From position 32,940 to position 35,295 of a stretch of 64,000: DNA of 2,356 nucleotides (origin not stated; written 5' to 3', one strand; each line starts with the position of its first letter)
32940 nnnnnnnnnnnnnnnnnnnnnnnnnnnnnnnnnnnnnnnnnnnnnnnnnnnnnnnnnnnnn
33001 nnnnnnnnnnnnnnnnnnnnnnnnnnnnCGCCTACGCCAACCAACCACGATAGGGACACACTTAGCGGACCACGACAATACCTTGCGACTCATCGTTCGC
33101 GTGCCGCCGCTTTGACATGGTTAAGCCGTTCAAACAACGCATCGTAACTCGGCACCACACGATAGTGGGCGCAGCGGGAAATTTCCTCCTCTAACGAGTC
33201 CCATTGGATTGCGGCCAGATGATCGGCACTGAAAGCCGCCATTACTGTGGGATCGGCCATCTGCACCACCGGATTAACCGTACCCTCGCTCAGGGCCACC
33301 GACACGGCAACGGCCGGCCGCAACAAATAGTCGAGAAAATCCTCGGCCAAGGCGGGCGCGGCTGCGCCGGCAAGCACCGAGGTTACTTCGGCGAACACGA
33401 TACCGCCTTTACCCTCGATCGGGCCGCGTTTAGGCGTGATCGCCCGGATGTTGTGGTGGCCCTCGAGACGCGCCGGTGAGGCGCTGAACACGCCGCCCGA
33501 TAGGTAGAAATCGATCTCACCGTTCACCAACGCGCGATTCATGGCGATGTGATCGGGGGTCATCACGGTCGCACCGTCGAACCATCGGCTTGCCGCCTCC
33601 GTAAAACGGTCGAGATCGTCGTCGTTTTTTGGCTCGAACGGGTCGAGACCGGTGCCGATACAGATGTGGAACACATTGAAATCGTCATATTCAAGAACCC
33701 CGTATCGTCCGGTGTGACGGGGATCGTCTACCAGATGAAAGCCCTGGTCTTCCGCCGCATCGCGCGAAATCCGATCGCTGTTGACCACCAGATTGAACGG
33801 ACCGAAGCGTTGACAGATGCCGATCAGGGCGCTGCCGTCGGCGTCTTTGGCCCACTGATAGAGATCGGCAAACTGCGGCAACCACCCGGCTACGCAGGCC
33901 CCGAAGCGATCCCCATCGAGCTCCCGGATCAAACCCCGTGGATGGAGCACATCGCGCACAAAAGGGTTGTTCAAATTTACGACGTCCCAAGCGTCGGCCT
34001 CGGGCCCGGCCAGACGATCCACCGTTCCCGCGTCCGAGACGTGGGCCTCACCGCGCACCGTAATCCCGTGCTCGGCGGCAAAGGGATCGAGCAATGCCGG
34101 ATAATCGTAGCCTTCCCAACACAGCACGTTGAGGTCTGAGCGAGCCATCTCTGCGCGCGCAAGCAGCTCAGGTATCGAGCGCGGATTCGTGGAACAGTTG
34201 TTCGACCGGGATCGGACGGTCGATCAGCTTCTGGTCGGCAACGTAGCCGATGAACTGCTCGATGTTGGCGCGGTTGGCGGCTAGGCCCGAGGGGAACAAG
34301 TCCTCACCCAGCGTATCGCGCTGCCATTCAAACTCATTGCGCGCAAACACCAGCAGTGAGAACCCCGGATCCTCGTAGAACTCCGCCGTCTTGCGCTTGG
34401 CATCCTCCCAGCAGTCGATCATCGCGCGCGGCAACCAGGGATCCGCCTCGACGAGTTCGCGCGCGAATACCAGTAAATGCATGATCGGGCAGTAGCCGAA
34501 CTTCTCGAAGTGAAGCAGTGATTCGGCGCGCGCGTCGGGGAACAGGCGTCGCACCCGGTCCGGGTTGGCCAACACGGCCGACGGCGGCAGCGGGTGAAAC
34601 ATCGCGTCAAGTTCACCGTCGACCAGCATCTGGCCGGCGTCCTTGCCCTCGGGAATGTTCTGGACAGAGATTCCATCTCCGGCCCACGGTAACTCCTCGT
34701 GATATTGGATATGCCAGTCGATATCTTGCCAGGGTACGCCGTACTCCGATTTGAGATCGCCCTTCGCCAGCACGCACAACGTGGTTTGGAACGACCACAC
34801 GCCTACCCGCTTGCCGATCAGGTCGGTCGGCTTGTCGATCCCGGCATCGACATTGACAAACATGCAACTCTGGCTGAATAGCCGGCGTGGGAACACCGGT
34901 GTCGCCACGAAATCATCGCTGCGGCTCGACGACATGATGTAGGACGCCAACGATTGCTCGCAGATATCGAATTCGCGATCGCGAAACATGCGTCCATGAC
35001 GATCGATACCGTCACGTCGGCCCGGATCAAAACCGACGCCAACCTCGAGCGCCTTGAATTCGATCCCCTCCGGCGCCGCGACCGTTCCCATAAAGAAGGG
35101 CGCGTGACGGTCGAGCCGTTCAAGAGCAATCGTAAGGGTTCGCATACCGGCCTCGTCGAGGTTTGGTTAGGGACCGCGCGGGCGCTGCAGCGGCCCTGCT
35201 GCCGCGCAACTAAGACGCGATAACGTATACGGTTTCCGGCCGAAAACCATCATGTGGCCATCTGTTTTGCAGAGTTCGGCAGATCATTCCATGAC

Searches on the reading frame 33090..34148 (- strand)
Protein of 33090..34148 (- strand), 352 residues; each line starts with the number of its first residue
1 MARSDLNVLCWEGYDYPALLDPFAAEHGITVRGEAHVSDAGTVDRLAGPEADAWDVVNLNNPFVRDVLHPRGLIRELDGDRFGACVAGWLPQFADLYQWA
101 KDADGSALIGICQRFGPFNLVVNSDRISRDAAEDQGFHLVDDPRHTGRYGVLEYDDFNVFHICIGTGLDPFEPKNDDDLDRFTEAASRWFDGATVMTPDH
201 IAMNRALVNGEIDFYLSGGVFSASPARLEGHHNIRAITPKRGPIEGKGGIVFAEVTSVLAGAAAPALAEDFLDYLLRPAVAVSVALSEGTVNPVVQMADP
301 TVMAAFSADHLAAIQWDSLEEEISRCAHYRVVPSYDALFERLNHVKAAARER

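Call 17: search_protein_families(library=pfam, proteins=[window:33090-34148:-])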
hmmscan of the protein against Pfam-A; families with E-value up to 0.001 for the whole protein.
window:33090-34148:- (352 aa): 1 family
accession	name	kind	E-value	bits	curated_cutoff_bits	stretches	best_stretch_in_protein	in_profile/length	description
PF13416.11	SBP_bac_8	-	1.4e-06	28.8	27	1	18-291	1-259/279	Bacterial extracellular solute-binding protein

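Call 32: search_protein_families(library=ncbifam, proteins=[window:33090-34148:-], max_evalue=0.01)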
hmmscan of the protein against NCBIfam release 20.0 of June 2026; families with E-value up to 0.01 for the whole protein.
window:33090-34148:- (352 aa): 2 families
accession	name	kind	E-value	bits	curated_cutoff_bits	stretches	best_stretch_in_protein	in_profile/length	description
NF007048.0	PRK09501.1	equivalog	7.6e-05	21.7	582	1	7-293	30-296/348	spermidine/putrescine ABC transporter substrate-binding protein PotD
TIGR01254.1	sfuA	subfamily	0.00045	19.6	93.4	1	238-308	212-282/306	thiamine ABC transporter substrate-binding protein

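Call 44: search_solved_structures(query=window:33090-34148:-, max_evalue=0.01)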
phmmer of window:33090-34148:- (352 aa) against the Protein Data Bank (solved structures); distinct sequences matched with E-value up to 0.01: 2.
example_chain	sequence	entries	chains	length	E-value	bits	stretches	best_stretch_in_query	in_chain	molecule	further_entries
7xjm_A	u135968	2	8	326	1.6e-05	27.6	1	6-297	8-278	Putrescine-binding periplasmic protein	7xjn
3ttl_A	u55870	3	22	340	0.0014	21.2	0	207-294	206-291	Polyamine transport protein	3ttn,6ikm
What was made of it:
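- Tried and rejected: Only weak polyamine-binding-protein hits (call 44).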

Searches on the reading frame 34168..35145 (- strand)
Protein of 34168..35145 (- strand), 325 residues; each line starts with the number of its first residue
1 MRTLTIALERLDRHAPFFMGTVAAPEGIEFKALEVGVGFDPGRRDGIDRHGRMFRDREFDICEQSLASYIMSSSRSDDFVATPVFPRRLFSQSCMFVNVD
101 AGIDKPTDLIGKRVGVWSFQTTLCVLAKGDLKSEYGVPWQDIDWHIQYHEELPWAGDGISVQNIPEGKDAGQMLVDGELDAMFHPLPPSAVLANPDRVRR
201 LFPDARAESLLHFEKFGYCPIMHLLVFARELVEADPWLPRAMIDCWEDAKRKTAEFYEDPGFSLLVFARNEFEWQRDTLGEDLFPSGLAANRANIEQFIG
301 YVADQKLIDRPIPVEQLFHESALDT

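Call 17: search_protein_families(library=pfam, proteins=[window:34168-35145:-])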
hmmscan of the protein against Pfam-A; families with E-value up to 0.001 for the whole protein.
window:34168-35145:- (325 aa): 0 families

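Call 31: search_solved_structures(query=window:34168-35145:-, max_evalue=1, show_alignments=1)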
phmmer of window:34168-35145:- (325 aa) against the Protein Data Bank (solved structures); distinct sequences matched with E-value up to 1: 16.
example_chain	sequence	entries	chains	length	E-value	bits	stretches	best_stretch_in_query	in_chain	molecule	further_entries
9jp7_A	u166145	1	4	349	2.2e-40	142.1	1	51-325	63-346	4,5-dihydroxyphthalate decarboxylase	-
8bje_A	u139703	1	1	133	0.34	13.3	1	20-65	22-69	Peptidyl-prolyl cis-trans isomerase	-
8bk5_A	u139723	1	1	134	0.34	13.3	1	20-65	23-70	Peptidyl-prolyl cis-trans isomerase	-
2uz5_A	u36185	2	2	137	0.36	13.2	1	20-65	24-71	MACROPHAGE INFECTIVITY POTENTIATOR | Outer membrane protein MIP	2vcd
5o2j_A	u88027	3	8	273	0.43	13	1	59-122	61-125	Probable phosphite transport system-binding protein PtxB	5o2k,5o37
8bk6_A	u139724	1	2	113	0.49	12.7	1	20-65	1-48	Peptidyl-prolyl cis-trans isomerase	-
8bjc_B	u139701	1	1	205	0.72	12.2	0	20-65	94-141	Peptidyl-prolyl cis-trans isomerase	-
8ruo_A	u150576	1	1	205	0.72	12.2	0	20-65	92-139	Outer membrane protein MIP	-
8r39_C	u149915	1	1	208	0.73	12.2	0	20-65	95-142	Peptidyl-prolyl cis-trans isomerase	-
8bjd_A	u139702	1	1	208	0.73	12.2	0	20-65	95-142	Peptidyl-prolyl cis-trans isomerase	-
6rpr_B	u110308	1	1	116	0.75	12.2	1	46-123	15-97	Prelamin-A/C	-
1fd9_A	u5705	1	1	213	0.76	12.1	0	20-65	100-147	PROTEIN (MACROPHAGE INFECTIVITY POTENTIATOR PROTEIN)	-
6ghd_B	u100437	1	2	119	0.8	12.1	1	46-123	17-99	Prelamin-A/C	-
3gef_A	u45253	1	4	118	0.8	12.1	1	46-123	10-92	Lamin-A/C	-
1ifr_A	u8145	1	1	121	0.84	12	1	46-123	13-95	Lamin A/C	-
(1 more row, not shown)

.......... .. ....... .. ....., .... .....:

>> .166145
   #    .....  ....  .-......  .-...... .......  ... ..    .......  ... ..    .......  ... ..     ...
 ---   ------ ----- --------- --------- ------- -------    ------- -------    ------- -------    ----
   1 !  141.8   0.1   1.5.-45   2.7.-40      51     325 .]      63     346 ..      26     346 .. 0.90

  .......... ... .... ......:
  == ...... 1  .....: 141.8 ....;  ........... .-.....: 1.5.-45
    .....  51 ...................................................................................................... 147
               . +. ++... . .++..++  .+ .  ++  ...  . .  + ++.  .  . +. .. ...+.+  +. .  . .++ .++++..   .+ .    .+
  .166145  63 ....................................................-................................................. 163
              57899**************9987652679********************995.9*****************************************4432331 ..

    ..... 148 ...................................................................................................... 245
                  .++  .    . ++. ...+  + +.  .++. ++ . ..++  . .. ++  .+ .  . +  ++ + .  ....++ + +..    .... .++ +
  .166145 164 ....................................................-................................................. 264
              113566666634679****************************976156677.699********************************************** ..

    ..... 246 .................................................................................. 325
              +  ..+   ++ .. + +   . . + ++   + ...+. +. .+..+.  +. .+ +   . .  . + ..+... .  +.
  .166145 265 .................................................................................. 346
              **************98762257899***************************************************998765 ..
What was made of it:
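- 34168..35145 (-): Conserved neighbour: homologue of 4,5-dihydroxyphthalate decarboxylase (325 aa, no Pfam hit), transcribed divergently from c1. PDB 9jp7, E 2e-40 (call 31).
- Closest known: Phthalate 4,5-dioxygenase pathway. Same: A phthalate-family Rieske oxygenase lies beside a 4,5-dihydroxyphthalate decarboxylase, and a homologue of that decarboxylase is present here (E 2e-40, call 31).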

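Call 32: search_protein_families(library=ncbifam, proteins=[window:34168-35145:-], max_evalue=0.01)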
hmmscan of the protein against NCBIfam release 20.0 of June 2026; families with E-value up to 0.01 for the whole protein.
window:34168-35145:- (325 aa): 1 family
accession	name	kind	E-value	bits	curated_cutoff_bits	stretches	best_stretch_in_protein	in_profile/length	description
TIGR01728.1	SsuA_fam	subfamily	0.002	17.4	163.5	1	93-254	85-217/290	aliphatic sulfonate ABC transporter substrate-binding protein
